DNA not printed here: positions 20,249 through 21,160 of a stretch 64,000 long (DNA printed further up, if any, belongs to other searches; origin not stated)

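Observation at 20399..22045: Unusual fusion: PRPP-dependent phosphoribosyltransferase domain joined to a PQQ-repeat beta-propeller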

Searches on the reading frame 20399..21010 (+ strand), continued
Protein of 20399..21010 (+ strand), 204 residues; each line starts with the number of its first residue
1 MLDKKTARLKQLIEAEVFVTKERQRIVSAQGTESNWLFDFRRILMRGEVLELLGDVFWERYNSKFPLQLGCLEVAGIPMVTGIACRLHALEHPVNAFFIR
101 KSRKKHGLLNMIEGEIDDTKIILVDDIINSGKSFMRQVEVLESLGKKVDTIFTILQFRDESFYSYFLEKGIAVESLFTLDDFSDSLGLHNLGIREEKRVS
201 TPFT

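Call 76: search_protein_families(library=ncbifam, proteins=[P0245, P0207, P0258, P0137], max_evalue=0.001)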
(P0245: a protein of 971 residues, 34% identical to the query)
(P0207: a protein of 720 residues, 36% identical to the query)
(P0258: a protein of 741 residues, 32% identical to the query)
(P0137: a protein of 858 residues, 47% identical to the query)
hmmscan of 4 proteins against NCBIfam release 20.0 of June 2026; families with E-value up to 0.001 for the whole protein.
P0245 (971 aa): 44 families (the best 25 are shown)
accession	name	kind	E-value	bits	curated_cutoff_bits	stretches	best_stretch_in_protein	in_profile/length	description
NF033712.0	B12_rSAM_KedN5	subfamily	6.6e-26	90.7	700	1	14-393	14-396/624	KedN5 family methylcobalamin-dependent radical SAM C-methyltransferase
TIGR00336.1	pyrE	equivalog_domain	2.9e-21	76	106.8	1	485-639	15-172/173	orotate phosphoribosyltransferase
TIGR04479.1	bcpD_PhpK_rSAM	subfamily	1.9e-17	62.9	600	1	181-404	231-450/504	PhpK family radical SAM P-methyltransferase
TIGR00539.1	hemN_rel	equivalog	5.3e-14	52.1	205.4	1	259-392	72-205/361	radical SAM family heme chaperone HemW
TIGR03471.1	HpnJ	equivalog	9e-13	47.9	577.6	1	94-389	97-388/472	hopanoid biosynthesis associated radical SAM protein HpnJ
TIGR04072.2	rSAM_ladder_B12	equivalog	1.3e-12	47.1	360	1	77-361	80-344/443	lipid biosynthesis B12-binding/radical SAM protein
NF010382.0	PRK13809.1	equivalog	1.9e-12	47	208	1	485-640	29-181/210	orotate phosphoribosyltransferase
TIGR03994.1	rSAM_HemZ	equivalog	1.5e-11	44.1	321.4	1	250-399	152-299/401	coproporphyrinogen dehydrogenase HemZ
TIGR00089.1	TIGR00089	subfamily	2e-11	43.3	251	1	189-388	138-340/429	MiaB/RimO family radical SAM methylthiotransferase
TIGR03975.1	rSAM_ocin_1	subfamily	2.6e-11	42.7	281.85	1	116-393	180-459/606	RiPP maturation radical SAM C-methyltransferase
TIGR01212.1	TIGR01212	equivalog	3.7e-11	42.7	180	1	270-393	106-232/302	tRNA modification radical SAM protein MnmL/YtqA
TIGR04013.1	B12_SAM_MJ_1487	hypoth_equivalog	2.8e-10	39.6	251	1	187-370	147-337/382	TIGR04013 family B12-binding domain/radical SAM domain-containing protein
TIGR00538.1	hemN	equivalog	4.7e-10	38.9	324.95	1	252-373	119-237/454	oxygen-independent coproporphyrinogen III oxidase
NF006064.0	PRK08207.2-2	equivalog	6.3e-10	38.6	504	1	252-412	217-373/465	coproporphyrinogen III oxidase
NF004034.0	PRK05500.1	equivalog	3.2e-09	35.9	656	1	489-639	310-455/478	bifunctional orotidine-5'-phosphate decarboxylase/orotate phosphoribosyltransferase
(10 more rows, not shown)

P0207 (720 aa): 9 families
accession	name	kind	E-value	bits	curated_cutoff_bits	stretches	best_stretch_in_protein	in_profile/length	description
TIGR03300.1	assembly_YfgL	equivalog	6.3e-31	107.4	285.2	3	265-391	56-172/377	outer membrane protein assembly factor BamB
NF053615.1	SerThrKinAfsKStmc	equivalog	1.7e-24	86.5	1300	1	222-465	566-803/809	protein serine/threonine kinase AfsK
NF008351.0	PRK11138.1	equivalog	2.9e-19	68.9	423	3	269-391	64-187/394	outer membrane protein assembly factor BamB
TIGR00336.1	pyrE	equivalog_domain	2.8e-15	56.5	106.8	1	37-183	19-168/173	orotate phosphoribosyltransferase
TIGR03075.1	PQQ_enz_alc_DH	subfamily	2.1e-14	53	480.05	1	201-348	44-197/530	PQQ-dependent dehydrogenase, methanol/ethanol family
TIGR04528.1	acido_non_PQQ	subfamily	1.3e-13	50.5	650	1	201-304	29-132/493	acido-empty-quinoprotein group A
NF041516.1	PA2928_fam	subfamily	7.6e-07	28.8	70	0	243-312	72-137/376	PA2928 family protein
NF001729.0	PRK00455.1-3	equivalog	0.00015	21.2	245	1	98-184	99-187/231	orotate phosphoribosyltransferase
NF010382.0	PRK13809.1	equivalog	0.00088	18.7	208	0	36-166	32-160/210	orotate phosphoribosyltransferase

P0258 (741 aa): 11 families
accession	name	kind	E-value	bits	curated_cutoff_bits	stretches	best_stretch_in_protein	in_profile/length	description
TIGR03300.1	assembly_YfgL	equivalog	2.5e-29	102.1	285.2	3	524-630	72-174/377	outer membrane protein assembly factor BamB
NF047724.1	TrhSuTaseStf0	equivalog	4.9e-23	81.8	400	1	26-159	130-256/261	trehalose 2-sulfotransferase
NF053615.1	SerThrKinAfsKStmc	equivalog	1.3e-21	77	1300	1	414-596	608-781/809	protein serine/threonine kinase AfsK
NF008351.0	PRK11138.1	equivalog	7.6e-18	64.2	423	1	464-698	64-311/394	outer membrane protein assembly factor BamB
TIGR03075.1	PQQ_enz_alc_DH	subfamily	1.9e-17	63.1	480.05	2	418-545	62-200/530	PQQ-dependent dehydrogenase, methanol/ethanol family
TIGR00336.1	pyrE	equivalog_domain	1.9e-15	57.1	106.8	1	235-382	22-172/173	orotate phosphoribosyltransferase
TIGR04528.1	acido_non_PQQ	subfamily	9.1e-13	47.8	650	1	395-547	28-183/493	acido-empty-quinoprotein group A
NF041516.1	PA2928_fam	subfamily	4e-06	26.4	70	0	601-703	59-176/376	PA2928 family protein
NF004034.0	PRK05500.1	equivalog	9.5e-05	21.1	656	1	235-373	313-446/478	bifunctional orotidine-5'-phosphate decarboxylase/orotate phosphoribosyltransferase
TIGR03074.1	PQQ_membr_DH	subfamily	0.0001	20.3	832.65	0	465-496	209-240/783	membrane-bound PQQ-dependent dehydrogenase, glucose/quinate/shikimate family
NF001729.0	PRK00455.1-3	equivalog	0.00019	20.9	245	1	299-374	105-182/231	orotate phosphoribosyltransferase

P0137 (858 aa): 19 families
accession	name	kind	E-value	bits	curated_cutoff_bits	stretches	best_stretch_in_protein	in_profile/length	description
TIGR00460.1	fmt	equivalog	2.3e-31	109.1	201.5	1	49-234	49-235/315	methionyl-tRNA formyltransferase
TIGR03300.1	assembly_YfgL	equivalog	3.2e-29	101.8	285.2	3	677-808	73-207/377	outer membrane protein assembly factor BamB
NF053615.1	SerThrKinAfsKStmc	equivalog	8.9e-25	87.5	1300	1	524-768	564-801/809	protein serine/threonine kinase AfsK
NF008351.0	PRK11138.1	equivalog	3.8e-23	81.6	423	2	528-605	114-186/394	outer membrane protein assembly factor BamB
TIGR03075.1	PQQ_enz_alc_DH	subfamily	3.2e-20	72.2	480.05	2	508-654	47-198/530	PQQ-dependent dehydrogenase, methanol/ethanol family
NF005998.1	PRK08125.1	equivalog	3.6e-17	62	777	1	70-247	68-245/649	bifunctional UDP-4-amino-4-deoxy-L-arabinose formyltransferase/UDP-glucuronic acid oxidase ArnA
NF005414.0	PRK06988.1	equivalog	7.2e-16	58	316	1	48-229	46-228/311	formyltransferase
TIGR00336.1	pyrE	equivalog_domain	4.7e-15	55.8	106.8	1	347-487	26-169/173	orotate phosphoribosyltransferase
TIGR04528.1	acido_non_PQQ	subfamily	6.6e-15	54.8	650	2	512-606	36-129/493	acido-empty-quinoprotein group A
TIGR00639.1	PurN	equivalog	3.1e-13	49.7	150.1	1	67-152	69-155/192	phosphoribosylglycinamide formyltransferase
NF005755.0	PRK07579.1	equivalog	1.7e-12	47.7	238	1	82-239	71-225/245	dTDP-4-amino-4,6-dideoxyglucose formyltransferase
NF001729.0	PRK00455.1-3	equivalog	4.1e-08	32.9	245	1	354-466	57-165/231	orotate phosphoribosyltransferase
NF004684.0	PRK06027.1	subfamily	8.9e-08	32.1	223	1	68-147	156-236/286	formyltetrahydrofolate deformylase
TIGR00655.1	PurU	equivalog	3.1e-07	30.3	285.95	1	69-148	152-232/280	formyltetrahydrofolate deformylase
NF010382.0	PRK13809.1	equivalog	1.1e-06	28.2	208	1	347-489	40-179/210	orotate phosphoribosyltransferase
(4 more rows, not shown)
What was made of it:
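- Several fusion partners (B12-radical SAM, sulfotransferase, formyltransferase) also act on small molecules (call 76). Some fusion partners resemble sugar or small-molecule enzymes: Stf0 trehalose sulfotransferase, ArnA/Fmt formyltransferase, and HpnJ/KedN5-type radical SAM (call 76).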
